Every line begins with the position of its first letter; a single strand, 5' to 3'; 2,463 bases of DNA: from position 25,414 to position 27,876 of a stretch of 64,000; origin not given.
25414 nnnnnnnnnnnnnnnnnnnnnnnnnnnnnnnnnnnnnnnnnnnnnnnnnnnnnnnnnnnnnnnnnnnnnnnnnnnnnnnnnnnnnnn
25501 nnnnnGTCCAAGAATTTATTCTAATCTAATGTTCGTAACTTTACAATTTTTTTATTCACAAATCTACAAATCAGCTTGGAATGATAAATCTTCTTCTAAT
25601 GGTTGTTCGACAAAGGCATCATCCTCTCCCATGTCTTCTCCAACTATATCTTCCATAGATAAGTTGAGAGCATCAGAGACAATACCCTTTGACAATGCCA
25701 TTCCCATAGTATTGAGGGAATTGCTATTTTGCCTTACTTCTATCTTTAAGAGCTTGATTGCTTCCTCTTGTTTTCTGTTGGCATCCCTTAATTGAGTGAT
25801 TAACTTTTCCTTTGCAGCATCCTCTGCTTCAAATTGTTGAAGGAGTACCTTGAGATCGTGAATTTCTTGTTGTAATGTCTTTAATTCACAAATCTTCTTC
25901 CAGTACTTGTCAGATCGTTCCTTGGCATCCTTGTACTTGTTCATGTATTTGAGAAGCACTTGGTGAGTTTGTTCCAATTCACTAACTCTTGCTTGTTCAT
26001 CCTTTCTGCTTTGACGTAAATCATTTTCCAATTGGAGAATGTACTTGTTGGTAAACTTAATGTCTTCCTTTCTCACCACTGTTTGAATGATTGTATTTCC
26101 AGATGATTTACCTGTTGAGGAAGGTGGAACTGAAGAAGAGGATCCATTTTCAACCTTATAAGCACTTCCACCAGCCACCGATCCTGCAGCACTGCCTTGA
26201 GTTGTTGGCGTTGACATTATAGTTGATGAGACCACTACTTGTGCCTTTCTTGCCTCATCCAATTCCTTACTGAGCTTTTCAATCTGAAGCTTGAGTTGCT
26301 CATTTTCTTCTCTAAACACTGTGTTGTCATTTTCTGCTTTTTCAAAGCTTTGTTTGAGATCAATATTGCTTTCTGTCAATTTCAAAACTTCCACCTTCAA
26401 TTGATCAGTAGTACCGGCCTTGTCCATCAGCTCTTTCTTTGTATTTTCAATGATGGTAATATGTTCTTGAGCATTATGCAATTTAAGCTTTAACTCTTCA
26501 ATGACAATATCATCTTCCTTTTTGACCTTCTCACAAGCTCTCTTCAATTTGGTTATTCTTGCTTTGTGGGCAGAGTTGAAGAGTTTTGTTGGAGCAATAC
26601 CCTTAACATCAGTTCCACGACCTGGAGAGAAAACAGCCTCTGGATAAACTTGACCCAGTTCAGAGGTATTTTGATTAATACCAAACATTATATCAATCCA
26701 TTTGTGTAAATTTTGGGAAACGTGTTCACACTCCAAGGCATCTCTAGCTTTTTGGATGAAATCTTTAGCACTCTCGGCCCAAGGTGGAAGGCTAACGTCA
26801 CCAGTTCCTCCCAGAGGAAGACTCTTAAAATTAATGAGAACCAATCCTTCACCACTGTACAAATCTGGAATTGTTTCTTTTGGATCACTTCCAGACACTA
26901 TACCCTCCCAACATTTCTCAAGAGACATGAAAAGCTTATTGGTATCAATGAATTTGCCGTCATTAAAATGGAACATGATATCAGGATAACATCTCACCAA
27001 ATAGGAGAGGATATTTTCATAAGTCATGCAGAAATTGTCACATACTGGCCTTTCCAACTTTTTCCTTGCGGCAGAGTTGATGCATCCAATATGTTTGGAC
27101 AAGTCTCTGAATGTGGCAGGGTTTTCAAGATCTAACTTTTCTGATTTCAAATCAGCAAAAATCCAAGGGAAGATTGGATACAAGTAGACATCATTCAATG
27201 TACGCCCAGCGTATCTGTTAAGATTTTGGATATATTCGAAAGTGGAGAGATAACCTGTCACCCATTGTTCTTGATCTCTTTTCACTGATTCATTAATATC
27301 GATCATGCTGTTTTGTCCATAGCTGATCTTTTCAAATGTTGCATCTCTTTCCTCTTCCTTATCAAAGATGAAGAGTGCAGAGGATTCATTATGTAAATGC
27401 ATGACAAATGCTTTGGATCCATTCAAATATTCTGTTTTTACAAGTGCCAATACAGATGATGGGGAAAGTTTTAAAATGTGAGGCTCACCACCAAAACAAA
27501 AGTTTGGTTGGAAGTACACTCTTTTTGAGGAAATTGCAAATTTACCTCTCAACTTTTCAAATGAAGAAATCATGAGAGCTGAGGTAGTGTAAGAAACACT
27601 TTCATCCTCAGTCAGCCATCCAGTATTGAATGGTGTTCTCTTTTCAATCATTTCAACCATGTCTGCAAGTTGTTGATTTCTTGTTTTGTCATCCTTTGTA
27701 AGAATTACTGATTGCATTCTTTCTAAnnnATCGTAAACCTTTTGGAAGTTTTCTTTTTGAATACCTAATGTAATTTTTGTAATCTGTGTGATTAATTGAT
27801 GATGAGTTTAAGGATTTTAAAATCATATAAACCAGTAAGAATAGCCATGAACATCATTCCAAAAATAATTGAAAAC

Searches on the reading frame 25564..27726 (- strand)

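Call 16: search_protein_families(library=pfam, proteins=[window:25564-27726:-], max_evalue=0.001)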
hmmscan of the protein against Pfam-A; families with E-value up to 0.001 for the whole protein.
window:25564-27726:- (720 aa): 2 families
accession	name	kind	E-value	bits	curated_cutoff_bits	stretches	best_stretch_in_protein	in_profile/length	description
PF02138.23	Beach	-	2.5e-57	194.8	26.8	1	153-356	1-223/276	Beige/BEACH domain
PF15294.11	Leu_zip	-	0.00072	19.6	28.2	1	411-497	100-185/275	Leucine zipper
